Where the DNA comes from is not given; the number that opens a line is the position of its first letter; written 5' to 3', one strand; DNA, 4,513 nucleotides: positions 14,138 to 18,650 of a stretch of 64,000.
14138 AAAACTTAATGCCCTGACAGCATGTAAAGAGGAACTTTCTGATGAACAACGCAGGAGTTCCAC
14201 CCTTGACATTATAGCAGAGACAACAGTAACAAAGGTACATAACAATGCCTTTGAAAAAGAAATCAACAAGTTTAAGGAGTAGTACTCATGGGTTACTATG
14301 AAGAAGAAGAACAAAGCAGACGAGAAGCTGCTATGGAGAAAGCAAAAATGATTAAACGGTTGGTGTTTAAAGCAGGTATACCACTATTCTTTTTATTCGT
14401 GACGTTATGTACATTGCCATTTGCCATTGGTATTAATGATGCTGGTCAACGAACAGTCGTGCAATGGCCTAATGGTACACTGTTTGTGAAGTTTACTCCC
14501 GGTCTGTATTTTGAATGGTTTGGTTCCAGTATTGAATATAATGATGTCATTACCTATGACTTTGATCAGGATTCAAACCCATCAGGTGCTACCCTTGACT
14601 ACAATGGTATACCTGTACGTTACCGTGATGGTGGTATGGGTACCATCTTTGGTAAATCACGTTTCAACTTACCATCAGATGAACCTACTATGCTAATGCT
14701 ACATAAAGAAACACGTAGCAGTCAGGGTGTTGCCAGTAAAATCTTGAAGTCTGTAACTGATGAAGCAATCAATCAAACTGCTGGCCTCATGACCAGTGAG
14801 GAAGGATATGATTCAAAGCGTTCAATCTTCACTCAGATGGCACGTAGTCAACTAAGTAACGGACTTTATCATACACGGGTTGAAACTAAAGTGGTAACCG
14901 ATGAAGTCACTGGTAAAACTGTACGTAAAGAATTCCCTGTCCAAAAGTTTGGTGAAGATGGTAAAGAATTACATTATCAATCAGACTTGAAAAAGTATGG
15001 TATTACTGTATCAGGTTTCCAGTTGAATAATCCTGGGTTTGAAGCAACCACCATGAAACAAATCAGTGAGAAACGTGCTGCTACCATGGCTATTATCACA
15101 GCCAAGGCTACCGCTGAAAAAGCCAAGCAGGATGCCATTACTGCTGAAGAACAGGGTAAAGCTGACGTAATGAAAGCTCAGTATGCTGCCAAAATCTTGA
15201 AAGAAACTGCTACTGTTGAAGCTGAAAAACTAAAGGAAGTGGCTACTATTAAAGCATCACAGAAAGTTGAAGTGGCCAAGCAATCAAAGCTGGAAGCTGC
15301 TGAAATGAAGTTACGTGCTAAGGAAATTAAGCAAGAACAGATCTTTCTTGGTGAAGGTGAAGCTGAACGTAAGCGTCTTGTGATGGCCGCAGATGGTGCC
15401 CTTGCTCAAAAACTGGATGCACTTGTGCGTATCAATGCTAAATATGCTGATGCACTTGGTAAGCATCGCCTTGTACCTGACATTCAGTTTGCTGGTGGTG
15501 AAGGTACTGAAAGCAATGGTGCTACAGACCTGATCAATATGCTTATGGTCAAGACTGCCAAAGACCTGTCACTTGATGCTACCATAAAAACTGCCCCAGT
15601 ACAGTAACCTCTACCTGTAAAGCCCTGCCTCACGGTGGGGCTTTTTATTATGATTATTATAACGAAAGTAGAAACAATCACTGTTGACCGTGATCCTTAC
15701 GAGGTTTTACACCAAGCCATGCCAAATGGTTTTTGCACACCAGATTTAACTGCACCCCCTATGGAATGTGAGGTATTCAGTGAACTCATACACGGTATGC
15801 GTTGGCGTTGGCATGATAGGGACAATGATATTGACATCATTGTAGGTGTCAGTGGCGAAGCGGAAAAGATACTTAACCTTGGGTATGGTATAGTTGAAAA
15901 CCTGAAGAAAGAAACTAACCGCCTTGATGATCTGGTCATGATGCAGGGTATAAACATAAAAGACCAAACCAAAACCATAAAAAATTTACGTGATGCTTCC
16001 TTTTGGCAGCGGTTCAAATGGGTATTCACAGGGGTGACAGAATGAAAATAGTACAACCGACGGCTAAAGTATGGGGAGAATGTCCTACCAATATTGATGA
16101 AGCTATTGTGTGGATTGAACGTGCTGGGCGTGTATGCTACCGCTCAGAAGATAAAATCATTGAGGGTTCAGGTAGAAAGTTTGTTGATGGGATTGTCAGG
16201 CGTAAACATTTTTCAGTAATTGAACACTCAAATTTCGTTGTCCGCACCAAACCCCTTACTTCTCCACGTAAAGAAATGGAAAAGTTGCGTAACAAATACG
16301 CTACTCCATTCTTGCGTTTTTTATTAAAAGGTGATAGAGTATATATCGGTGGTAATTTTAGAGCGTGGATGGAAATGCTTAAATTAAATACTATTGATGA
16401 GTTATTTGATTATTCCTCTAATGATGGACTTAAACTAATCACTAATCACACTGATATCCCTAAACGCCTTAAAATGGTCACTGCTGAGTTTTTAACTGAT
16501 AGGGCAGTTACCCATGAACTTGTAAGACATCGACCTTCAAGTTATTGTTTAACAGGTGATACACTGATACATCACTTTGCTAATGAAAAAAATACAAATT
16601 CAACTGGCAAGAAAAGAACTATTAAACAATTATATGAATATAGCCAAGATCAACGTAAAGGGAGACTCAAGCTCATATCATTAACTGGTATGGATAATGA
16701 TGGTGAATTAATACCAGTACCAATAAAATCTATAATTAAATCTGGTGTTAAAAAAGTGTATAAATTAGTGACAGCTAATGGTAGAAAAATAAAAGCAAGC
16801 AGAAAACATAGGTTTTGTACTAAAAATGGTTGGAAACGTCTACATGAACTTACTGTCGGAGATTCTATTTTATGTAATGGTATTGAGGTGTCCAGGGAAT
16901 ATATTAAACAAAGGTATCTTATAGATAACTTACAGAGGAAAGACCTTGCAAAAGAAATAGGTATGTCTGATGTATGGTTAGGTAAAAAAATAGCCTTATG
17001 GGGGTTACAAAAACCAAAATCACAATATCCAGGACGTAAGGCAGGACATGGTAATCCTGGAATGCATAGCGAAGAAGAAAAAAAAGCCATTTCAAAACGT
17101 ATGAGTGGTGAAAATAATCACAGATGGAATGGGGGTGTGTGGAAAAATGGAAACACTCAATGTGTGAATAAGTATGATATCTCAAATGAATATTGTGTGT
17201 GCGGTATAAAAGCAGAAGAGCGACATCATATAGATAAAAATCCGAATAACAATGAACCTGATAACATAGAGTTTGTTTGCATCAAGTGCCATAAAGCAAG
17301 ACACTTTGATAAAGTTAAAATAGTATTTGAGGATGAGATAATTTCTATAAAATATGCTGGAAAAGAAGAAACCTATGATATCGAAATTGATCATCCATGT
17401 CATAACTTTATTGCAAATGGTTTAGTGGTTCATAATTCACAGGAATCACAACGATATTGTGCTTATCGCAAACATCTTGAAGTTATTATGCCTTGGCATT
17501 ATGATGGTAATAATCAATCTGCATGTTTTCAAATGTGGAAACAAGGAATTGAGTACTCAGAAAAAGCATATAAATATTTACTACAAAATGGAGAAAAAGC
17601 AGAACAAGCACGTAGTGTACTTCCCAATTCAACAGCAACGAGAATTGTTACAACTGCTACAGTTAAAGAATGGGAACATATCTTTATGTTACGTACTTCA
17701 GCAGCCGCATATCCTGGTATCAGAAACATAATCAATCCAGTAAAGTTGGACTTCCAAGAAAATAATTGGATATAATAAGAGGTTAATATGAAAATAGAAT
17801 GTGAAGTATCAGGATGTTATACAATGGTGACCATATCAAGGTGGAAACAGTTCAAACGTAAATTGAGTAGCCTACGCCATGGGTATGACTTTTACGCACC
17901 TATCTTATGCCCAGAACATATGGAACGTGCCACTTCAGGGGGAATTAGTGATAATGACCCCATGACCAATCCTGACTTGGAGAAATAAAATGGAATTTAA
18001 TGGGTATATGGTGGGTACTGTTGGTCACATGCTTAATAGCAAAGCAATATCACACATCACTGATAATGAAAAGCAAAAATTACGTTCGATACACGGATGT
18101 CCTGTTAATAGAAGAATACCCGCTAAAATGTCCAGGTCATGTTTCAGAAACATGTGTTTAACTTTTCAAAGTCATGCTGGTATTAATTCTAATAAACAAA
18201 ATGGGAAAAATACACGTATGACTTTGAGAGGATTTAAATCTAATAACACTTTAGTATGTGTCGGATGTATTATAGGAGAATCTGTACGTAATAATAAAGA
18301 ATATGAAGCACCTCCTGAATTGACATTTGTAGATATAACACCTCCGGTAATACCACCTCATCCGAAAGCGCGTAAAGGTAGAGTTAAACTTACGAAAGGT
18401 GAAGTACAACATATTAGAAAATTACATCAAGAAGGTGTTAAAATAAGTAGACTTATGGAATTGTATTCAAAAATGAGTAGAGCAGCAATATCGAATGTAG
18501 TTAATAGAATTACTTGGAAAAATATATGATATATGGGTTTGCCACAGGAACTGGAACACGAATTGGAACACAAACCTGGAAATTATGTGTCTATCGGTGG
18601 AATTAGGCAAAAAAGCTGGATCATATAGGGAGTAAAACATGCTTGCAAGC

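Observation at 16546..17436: HNH-type intein inserted in the catalytic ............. motif of ThyX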

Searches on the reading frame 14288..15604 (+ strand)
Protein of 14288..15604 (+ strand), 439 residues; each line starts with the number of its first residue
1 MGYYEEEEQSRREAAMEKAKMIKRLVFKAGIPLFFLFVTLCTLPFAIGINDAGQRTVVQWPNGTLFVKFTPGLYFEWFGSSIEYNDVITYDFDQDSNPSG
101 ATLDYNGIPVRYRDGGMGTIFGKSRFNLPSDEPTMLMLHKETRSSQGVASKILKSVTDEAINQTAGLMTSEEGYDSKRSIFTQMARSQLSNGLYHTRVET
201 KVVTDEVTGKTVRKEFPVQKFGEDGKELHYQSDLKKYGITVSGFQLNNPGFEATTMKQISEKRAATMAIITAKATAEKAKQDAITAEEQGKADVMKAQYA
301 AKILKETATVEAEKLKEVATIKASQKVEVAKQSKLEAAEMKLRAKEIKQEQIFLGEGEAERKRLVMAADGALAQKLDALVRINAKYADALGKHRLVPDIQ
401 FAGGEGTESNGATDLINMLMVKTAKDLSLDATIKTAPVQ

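Call 17: search_protein_families(library=phrogs, proteins=[window:14288-15604:+], max_evalue=0.001)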
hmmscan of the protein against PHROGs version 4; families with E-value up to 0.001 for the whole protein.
window:14288-15604:+ (439 aa): 2 families
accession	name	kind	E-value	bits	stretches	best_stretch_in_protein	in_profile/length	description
phrog_11908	-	unknown function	4.2e-78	264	1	41-432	20-428/430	-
phrog_200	-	other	3.7e-10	40.5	2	231-309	238-321/379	lipoprotein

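Call 61: search_dna_similar(query=window:14288-15604:+, collection=phages, mode=protein, max_rows=12)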
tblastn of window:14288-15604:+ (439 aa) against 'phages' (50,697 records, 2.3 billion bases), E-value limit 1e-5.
Records with a match: 43; places in all: 43; records where one place covers at least 80% of the query: 40.
Best place of each record, by identity: <60% 43.
By first word of the organism name: Bacteroides 19; Vibrio 14; Aeromonas 2; Sinorhizobium 2; Pseudomonas 2; Alishewanella 2; uncultured 1; Kehishuvirus 1.
By host as written in the record: Bacteroides intestinalis DSM 108646 17; Vibrio harveyi BAA-1116 4; Vibrio parahaemolyticus ATCC 33844 3; Vibrio campbellii BB120 2; - 2; Vibrio anguillarum PF4 2; Sinorhizobium meliloti 2; Bacteroides intestinalis APC919/174 2; and 8 more.
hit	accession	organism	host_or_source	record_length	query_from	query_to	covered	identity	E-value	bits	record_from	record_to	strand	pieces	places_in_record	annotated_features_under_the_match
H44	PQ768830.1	Vibrio phage Pylo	Vibrio campbellii BB120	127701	10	427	95%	37.9%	1e-58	213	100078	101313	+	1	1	hypothetical protein (x2)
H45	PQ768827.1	Vibrio phage Hades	Vibrio campbellii BB120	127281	10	427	95%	37.9%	1e-58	213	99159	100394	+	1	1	hypothetical protein (x2)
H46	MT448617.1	Vibrio phage River4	Vibrio harveyi BAA-1116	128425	10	427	95%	37.9%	1e-58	213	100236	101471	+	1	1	hypothetical protein (x2)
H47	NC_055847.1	Vibrio phage River4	Vibrio harveyi BAA-1116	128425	10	427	95%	37.9%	1e-58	213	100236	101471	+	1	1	hypothetical protein (x2)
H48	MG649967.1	Vibrio phage Thalassa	Vibrio harveyi BAA-1116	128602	36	427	89%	38.6%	1e-57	210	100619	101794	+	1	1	hypothetical protein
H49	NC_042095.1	Vibrio phage Thalassa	Vibrio harveyi BAA-1116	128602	36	427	89%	38.6%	1e-57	210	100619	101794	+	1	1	hypothetical protein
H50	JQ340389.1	Vibrio phage pVp-1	Vibrio parahaemolyticus ATCC 33844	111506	42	427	88%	38.8%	6e-56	205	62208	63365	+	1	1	hypothetical protein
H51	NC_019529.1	Vibrio phage pVp-1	Vibrio parahaemolyticus ATCC 33844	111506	42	427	88%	38.8%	6e-56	205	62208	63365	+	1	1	hypothetical protein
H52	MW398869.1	Vibrio phage VPG01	Vibrio parahaemolyticus FORC023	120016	42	427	88%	38.8%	6e-56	205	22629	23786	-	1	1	hypothetical protein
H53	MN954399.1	Vibrio phage VPT02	Vibrio parahaemolyticus ATCC 33844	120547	42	427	88%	38.8%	6e-56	205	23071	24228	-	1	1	hypothetical protein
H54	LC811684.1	Vibrio phage VF16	Vibrio parahaemolyticus NBRC 12711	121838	42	427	88%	38.8%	6e-56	205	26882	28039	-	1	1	hypothetical protein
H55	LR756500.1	uncultured phage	metagenomic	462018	30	434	92%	32.6%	2e-43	169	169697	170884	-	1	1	record has no annotation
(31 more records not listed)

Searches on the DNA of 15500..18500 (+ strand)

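Call 6: search_dna_similar(query=window:15500-18500:+, collection=phages, mode=near, max_rows=30)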
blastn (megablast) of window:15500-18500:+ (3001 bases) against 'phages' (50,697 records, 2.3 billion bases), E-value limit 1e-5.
No match.
